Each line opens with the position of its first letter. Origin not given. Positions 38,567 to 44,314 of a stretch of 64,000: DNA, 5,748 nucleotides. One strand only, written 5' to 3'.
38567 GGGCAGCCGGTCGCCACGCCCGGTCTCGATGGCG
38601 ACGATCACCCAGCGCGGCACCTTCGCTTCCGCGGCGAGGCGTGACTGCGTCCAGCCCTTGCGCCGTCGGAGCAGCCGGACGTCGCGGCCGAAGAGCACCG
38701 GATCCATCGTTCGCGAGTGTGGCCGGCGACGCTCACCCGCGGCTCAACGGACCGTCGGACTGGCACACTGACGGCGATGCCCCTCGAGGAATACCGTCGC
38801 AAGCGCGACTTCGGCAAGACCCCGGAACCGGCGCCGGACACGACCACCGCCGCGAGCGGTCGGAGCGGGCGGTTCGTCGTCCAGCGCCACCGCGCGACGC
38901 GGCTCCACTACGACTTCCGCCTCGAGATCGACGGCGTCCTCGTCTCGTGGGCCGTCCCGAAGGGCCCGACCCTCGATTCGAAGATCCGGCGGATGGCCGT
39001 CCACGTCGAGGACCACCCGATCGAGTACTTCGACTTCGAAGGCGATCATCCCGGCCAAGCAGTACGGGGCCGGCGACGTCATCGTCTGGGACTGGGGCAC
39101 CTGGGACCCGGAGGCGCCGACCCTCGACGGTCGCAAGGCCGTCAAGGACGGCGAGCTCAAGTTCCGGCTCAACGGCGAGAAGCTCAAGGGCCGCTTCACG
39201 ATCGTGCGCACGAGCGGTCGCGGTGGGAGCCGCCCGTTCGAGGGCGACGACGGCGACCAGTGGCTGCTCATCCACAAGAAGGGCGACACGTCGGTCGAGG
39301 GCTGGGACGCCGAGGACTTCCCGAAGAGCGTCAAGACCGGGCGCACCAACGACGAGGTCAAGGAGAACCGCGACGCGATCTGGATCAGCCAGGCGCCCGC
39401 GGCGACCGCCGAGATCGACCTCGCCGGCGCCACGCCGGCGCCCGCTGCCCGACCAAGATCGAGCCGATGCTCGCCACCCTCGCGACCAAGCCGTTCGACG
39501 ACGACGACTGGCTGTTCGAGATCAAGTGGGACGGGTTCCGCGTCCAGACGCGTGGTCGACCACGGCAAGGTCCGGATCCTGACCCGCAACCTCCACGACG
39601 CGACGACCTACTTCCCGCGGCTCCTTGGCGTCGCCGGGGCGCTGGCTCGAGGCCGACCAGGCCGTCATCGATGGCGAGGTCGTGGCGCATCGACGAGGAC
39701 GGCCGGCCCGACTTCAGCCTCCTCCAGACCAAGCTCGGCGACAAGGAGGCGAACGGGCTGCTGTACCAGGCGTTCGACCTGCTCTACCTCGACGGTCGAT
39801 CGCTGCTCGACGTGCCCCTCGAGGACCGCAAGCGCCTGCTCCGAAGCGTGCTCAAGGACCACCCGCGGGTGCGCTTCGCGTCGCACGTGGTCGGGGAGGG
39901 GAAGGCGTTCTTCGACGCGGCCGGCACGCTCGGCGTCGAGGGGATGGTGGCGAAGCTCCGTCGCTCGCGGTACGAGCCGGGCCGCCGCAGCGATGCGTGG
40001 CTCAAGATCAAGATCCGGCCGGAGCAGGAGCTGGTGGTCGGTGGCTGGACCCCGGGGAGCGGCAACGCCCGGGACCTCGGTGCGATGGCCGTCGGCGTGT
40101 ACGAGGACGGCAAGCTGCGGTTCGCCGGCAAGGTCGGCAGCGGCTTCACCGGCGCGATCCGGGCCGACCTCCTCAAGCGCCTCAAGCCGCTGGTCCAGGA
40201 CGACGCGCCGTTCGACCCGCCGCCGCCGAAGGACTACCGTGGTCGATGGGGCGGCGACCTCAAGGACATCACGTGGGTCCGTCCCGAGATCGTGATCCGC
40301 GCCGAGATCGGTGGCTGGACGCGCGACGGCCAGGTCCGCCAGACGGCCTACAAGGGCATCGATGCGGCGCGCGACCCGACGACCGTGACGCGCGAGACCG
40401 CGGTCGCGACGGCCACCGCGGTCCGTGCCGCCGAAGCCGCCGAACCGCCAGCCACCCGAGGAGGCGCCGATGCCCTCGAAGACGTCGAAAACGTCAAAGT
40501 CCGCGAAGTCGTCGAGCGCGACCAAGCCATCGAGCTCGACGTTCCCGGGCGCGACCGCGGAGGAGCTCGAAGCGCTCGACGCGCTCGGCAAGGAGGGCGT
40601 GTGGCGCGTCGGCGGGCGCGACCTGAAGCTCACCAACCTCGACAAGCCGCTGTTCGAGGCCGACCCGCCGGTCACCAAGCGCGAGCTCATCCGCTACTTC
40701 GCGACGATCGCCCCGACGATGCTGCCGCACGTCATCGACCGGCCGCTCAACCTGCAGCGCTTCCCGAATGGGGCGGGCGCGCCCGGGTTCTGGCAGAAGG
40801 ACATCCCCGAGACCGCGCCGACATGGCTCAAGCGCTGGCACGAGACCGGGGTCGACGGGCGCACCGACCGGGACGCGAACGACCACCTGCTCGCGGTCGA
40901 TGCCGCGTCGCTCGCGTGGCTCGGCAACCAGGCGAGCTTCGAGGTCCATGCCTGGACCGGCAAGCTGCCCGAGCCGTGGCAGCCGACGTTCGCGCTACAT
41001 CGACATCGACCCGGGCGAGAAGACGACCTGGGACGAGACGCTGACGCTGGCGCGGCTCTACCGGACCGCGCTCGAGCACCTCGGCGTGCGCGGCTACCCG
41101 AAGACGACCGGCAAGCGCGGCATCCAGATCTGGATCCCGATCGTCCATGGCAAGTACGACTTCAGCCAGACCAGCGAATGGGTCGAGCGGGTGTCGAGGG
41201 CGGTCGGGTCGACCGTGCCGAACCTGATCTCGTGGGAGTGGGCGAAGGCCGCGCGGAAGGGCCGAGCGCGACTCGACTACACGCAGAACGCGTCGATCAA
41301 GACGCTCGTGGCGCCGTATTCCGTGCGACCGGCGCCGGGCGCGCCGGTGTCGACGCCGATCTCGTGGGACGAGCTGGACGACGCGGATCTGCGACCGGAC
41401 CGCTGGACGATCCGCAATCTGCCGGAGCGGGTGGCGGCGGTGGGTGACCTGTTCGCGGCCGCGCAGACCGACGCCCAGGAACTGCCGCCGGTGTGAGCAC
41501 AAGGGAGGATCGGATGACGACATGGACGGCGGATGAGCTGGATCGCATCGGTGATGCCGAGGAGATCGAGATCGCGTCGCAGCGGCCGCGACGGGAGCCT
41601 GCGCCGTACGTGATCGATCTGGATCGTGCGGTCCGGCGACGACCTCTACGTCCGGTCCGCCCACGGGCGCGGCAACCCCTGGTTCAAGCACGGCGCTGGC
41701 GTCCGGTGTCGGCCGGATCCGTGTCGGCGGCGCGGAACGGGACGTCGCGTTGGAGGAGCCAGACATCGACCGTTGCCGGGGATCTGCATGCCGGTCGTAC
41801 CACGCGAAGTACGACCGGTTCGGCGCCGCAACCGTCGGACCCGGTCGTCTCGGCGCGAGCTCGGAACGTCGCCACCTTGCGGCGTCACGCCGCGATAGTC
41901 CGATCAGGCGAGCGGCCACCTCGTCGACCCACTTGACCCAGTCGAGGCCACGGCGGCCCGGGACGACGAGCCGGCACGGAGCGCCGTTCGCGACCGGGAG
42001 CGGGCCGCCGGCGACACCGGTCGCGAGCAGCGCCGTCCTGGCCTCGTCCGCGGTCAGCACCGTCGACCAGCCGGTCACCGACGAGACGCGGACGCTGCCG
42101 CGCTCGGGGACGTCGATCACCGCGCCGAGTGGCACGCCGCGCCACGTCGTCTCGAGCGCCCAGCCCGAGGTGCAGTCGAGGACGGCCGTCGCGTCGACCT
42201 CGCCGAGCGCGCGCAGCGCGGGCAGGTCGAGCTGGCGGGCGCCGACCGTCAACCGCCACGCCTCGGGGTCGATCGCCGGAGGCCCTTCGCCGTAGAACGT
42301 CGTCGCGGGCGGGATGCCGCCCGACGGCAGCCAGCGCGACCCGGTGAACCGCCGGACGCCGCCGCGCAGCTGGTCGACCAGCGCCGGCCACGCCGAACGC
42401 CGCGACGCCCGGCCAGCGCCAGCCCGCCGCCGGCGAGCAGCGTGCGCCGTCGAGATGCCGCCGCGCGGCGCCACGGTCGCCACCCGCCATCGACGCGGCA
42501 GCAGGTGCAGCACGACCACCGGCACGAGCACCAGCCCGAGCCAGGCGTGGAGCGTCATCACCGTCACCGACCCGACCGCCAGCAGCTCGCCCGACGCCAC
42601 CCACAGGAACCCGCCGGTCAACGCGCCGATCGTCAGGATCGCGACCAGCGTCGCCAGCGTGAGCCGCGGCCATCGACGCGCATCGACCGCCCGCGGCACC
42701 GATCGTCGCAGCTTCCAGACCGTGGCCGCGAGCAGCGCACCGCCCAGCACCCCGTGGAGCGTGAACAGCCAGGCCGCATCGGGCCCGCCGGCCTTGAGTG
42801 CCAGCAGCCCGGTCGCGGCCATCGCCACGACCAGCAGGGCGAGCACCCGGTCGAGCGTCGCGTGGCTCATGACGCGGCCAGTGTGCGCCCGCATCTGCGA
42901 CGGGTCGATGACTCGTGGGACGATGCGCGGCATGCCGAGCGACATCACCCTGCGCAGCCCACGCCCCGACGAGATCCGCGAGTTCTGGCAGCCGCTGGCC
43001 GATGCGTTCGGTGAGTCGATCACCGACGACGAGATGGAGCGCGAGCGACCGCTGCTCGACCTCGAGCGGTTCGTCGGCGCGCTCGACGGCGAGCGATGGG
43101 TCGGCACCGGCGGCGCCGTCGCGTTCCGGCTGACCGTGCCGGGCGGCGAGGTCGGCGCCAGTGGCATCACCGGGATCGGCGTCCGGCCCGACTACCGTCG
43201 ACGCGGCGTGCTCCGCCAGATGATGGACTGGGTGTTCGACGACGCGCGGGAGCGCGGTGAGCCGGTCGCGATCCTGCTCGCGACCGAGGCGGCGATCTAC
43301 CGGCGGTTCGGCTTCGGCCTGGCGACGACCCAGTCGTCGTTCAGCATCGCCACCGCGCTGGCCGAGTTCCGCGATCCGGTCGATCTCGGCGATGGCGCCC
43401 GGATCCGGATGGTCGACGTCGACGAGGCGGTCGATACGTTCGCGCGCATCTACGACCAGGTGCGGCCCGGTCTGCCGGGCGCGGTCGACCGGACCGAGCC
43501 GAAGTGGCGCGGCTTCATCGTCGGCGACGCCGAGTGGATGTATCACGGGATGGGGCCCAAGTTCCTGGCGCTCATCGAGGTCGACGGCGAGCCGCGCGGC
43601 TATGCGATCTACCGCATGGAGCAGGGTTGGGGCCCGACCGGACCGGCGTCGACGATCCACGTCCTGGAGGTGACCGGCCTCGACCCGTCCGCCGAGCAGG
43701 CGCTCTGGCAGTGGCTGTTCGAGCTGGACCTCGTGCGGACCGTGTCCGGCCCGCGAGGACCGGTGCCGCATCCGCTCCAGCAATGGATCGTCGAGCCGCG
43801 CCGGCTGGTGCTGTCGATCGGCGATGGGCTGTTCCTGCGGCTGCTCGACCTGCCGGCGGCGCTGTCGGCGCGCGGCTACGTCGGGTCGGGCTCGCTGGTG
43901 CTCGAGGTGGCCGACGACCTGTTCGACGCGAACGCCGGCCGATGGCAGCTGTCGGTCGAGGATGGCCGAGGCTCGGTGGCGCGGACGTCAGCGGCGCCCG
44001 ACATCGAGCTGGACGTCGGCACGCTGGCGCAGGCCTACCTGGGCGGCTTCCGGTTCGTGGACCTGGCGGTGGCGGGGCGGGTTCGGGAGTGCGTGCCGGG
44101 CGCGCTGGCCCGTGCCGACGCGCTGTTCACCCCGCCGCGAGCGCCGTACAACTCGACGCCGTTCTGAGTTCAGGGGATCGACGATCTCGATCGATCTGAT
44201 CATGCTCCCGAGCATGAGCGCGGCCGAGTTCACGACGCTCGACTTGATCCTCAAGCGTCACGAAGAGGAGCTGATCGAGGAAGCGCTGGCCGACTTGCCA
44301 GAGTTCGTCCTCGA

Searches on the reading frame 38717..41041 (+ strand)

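Call 93: search_protein_families(library=pfam, proteins=[window:38717-41041:+], max_evalue=0.001)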
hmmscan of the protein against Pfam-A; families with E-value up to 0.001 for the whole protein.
window:38717-41041:+ (775 aa): 3 families
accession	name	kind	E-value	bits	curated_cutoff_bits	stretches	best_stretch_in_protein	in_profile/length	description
PF13298.12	LigD_N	-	1.5e-22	80.2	31.1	1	56-114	1-59/107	DNA Ligase D 3'-phosphoesterase domain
PF01068.26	DNA_ligase_A_M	-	7.4e-21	75.2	26.2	1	346-432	113-204/204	ATP dependent DNA ligase domain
PF04679.21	DNA_ligase_A_C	-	3.1e-18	66.4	27.5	1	452-548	3-90/94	ATP dependent DNA ligase C terminal region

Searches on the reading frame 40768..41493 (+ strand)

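Call 93: search_protein_families(library=pfam, proteins=[window:40768-41493:+], max_evalue=0.001)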
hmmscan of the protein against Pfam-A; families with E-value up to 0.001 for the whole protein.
window:40768-41493:+ (242 aa): 2 families
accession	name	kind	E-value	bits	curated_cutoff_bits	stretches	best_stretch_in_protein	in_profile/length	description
PF21686.3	LigD_Prim-Pol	-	1.2e-47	163.1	27.4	1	77-229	104-254/254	LigD, primase-polymerase domain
PF01896.25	DNA_primase_S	-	9.9e-05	23.2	26.8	0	165-200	128-163/163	DNA primase small subunit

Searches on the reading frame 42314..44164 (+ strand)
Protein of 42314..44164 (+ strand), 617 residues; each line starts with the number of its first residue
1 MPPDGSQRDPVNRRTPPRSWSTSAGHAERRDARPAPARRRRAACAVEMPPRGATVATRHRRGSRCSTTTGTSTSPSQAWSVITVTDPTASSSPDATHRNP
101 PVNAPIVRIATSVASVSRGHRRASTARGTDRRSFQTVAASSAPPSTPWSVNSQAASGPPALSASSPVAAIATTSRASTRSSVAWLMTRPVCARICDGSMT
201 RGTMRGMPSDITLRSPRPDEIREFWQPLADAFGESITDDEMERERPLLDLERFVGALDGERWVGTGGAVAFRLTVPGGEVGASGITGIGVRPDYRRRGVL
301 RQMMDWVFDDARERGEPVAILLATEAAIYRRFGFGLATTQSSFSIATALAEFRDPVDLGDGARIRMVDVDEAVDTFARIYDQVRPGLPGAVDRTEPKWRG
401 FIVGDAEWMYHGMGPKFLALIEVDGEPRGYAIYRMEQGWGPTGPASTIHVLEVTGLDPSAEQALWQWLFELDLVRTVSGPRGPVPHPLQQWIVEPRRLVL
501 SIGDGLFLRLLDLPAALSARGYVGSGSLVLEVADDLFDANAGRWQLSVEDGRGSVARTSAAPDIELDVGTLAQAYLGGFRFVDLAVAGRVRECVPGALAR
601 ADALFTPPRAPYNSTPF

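Call 93: search_protein_families(library=pfam, proteins=[window:42314-44164:+], max_evalue=0.001)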
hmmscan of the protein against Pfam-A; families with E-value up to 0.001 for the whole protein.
window:42314-44164:+ (617 aa): 5 families
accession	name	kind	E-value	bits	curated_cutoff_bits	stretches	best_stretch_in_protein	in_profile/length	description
PF13527.13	Acetyltransf_9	-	7.1e-33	113.7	25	1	213-336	2-126/127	Acetyltransferase (GNAT) domain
PF13530.11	SCP2_2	-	3.3e-24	85.9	23.2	1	513-612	1-103/105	Sterol carrier protein domain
PF17668.7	Acetyltransf_17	-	2e-17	64.3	25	1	389-496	1-101/114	Acetyltransferase (GNAT) domain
PF00583.31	Acetyltransf_1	-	5e-10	40.1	20.7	1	230-334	10-116/116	Acetyltransferase (GNAT) family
PF13508.13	Acetyltransf_7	-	6.2e-07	30.1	27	1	252-334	4-82/84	Acetyltransferase (GNAT) domain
